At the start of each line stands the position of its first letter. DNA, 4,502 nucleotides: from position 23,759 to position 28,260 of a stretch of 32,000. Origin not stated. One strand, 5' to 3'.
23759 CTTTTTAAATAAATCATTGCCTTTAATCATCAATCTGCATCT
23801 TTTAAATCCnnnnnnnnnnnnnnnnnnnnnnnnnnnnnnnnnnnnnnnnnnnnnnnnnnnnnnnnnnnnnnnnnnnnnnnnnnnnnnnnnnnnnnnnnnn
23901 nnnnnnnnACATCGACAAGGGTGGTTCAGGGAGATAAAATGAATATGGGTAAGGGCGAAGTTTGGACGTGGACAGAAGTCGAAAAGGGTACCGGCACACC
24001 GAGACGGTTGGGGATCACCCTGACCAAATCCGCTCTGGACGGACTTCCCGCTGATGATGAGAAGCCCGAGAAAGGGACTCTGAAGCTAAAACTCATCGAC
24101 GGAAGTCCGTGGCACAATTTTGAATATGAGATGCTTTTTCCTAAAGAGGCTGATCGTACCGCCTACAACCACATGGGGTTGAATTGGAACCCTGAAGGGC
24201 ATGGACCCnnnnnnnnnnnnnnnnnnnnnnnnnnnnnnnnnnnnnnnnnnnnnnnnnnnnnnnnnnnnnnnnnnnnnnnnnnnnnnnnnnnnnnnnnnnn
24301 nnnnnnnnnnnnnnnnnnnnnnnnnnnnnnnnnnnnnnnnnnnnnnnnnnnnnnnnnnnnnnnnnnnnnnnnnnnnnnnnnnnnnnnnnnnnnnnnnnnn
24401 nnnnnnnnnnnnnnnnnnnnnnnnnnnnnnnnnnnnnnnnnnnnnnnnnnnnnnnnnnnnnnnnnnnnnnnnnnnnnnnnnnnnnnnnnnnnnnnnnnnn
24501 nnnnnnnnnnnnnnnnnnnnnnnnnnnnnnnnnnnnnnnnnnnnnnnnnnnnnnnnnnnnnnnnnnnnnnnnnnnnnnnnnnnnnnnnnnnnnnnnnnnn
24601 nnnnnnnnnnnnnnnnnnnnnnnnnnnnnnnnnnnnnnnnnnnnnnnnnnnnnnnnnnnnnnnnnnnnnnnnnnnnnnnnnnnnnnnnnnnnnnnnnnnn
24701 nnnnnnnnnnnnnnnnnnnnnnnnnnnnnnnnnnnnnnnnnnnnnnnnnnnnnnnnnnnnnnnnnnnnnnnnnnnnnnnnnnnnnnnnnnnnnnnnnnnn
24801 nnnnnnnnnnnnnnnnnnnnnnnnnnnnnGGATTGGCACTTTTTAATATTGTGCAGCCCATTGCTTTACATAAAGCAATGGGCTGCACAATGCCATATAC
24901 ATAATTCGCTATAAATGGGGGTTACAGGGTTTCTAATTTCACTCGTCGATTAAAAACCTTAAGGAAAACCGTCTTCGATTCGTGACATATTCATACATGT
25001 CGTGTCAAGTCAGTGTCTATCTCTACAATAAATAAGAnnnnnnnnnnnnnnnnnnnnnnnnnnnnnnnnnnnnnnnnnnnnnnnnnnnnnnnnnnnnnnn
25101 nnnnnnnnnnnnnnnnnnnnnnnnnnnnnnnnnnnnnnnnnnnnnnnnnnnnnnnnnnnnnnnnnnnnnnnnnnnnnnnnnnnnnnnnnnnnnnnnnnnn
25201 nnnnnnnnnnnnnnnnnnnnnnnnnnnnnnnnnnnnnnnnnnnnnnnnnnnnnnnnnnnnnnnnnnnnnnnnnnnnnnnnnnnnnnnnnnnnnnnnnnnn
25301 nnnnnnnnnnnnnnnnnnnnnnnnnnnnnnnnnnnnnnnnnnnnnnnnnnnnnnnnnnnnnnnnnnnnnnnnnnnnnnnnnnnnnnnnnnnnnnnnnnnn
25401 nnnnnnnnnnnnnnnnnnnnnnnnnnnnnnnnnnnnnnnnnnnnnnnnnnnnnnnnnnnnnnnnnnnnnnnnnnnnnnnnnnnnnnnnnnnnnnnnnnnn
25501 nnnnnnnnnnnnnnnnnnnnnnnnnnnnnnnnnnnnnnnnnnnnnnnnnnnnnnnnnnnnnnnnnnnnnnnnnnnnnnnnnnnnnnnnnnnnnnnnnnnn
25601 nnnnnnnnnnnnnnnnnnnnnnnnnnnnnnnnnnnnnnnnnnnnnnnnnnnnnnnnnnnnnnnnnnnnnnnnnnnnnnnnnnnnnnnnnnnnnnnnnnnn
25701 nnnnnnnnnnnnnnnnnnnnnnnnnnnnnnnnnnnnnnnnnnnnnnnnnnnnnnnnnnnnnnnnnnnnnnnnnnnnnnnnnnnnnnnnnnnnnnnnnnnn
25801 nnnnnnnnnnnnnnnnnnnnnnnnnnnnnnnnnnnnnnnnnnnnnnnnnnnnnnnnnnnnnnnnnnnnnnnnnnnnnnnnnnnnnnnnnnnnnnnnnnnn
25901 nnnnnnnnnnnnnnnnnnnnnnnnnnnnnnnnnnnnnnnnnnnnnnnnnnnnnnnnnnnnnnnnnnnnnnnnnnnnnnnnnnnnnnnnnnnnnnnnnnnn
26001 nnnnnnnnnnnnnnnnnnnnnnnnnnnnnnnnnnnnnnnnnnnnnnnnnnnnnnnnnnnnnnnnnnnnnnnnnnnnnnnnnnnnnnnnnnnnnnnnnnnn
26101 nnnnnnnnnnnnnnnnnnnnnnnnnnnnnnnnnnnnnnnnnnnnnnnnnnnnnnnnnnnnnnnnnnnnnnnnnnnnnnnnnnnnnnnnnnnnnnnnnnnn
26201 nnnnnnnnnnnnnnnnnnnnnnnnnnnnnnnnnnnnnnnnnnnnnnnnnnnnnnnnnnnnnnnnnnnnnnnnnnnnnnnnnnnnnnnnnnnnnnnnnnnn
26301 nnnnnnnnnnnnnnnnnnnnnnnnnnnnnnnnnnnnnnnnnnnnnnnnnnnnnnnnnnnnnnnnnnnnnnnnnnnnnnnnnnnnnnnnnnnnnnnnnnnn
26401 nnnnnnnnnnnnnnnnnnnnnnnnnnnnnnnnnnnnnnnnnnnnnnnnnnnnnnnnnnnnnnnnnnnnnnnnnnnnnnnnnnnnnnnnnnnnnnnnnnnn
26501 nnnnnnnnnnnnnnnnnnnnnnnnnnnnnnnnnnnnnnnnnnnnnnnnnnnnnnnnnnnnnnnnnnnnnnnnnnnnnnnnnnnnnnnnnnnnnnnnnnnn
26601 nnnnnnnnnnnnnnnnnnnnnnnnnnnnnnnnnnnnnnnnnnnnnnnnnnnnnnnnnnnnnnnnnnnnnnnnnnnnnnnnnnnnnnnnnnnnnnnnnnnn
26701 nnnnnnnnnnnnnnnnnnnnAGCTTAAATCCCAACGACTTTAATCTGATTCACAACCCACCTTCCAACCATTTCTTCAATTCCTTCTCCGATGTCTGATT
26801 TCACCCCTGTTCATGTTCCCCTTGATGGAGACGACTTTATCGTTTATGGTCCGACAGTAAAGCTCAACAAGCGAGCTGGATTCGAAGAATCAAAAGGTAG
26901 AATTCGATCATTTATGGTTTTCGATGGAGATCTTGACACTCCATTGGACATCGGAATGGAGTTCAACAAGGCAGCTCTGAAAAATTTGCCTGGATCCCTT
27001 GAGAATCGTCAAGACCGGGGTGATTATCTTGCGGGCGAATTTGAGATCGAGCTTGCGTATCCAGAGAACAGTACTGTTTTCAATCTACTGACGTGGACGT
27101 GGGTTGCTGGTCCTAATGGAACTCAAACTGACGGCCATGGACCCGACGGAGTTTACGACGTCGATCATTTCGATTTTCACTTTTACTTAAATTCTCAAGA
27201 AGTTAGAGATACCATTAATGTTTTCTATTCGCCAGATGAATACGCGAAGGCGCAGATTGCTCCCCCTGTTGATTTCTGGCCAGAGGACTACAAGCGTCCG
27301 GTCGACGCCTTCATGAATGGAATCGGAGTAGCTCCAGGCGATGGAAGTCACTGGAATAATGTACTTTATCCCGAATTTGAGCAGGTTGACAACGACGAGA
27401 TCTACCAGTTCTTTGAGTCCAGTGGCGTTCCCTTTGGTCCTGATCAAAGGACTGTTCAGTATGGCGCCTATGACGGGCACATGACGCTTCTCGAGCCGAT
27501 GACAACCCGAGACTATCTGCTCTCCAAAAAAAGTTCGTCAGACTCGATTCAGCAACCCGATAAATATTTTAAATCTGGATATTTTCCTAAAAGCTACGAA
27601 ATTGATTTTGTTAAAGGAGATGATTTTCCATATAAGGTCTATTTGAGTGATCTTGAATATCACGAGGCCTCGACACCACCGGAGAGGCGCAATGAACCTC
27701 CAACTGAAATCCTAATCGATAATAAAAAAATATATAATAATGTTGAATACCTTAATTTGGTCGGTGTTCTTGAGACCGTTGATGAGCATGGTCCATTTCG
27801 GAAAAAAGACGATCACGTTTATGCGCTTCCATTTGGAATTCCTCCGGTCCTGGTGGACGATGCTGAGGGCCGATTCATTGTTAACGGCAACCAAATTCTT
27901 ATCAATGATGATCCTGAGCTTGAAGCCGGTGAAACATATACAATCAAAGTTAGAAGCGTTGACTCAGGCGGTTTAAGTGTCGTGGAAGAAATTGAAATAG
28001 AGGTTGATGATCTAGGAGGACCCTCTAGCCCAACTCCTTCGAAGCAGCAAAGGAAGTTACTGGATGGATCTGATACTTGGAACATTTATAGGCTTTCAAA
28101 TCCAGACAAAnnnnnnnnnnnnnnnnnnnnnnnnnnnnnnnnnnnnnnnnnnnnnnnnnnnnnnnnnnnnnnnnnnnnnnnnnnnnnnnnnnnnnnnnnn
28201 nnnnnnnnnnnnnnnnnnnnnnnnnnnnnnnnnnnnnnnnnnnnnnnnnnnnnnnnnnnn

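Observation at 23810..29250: Porin flanked by two paralogous His-motif domains, one Sec-exported and one fused to cadherin-like and pentapeptide modules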

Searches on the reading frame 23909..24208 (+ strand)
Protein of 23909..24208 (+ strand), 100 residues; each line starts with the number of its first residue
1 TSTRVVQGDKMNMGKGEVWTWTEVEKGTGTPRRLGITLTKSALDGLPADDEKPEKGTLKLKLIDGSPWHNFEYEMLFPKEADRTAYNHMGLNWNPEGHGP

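Call 37: search_solved_structures(query=window:23909-24208:+, max_evalue=10, show_alignments=2)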
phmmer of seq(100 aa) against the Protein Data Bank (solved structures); distinct sequences matched with E-value up to 10: 0.

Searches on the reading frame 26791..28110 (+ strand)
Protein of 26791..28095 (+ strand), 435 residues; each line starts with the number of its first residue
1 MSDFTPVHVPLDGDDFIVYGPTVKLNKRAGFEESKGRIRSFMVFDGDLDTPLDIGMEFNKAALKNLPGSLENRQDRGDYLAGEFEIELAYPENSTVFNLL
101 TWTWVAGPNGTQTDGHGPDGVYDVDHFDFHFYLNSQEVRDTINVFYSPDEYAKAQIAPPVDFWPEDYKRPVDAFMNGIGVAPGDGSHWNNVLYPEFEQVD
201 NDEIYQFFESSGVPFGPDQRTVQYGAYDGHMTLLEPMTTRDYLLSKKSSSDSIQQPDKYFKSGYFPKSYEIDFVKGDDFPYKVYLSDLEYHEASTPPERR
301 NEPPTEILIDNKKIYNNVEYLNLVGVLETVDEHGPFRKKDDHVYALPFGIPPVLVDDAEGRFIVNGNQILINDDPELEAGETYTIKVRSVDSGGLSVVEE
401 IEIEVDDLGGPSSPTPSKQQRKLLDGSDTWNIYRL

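Call 8: search_solved_structures(query=window:26791-28095:+, max_evalue=1, show_alignments=2)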
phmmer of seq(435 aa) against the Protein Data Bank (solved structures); distinct sequences matched with E-value up to 1: 0.

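Call 97: predict_structure(alignment_id=A6)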
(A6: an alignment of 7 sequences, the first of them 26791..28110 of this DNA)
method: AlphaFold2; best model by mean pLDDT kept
length: 440 residues; sequences in the alignment: 7
mean_pLDDT: 44.2   pTM: 0.48
mean pLDDT of the five models: 44.2, 44.2, 39.4, 33.9, 32.8
residues with pLDDT >= 90: 0; 70-90: 69; 50-70: 69; < 50: 302
segments of 3 or more residues with pLDDT < 50: 1-5, 65-124, 133-216, 224-232, 258-261, 294-420, 422-424, 426-431
pLDDT, mean of each block of 10 residues (from residue 1): 51 77 63 72 71 76 49 28 32 38 44 36 52 42 28 25 29 25 26 26 30 45 44 56 70 58 67 79 78 42 30 28 25 25 26 28 28 40 41 35 39 40 47 51
secondary structure, 60 per line:
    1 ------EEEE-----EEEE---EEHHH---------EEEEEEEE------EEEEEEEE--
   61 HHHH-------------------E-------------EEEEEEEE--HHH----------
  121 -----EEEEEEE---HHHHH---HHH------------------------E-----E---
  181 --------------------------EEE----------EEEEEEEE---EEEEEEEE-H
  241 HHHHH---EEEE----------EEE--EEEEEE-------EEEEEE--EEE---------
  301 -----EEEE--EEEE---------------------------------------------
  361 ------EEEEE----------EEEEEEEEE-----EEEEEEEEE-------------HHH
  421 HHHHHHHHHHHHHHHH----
elements in order: E7-10 E16-19 E37-44 E51-58 H61-64 E98-105 E126-132 H136-140 E207-209 E220-227 E231-238 H240-245 E249-252 E263-265 E268-273 E281-286 E289-291 E306-309 E312-315 E367-371 E382-390 E396-404 H418-436
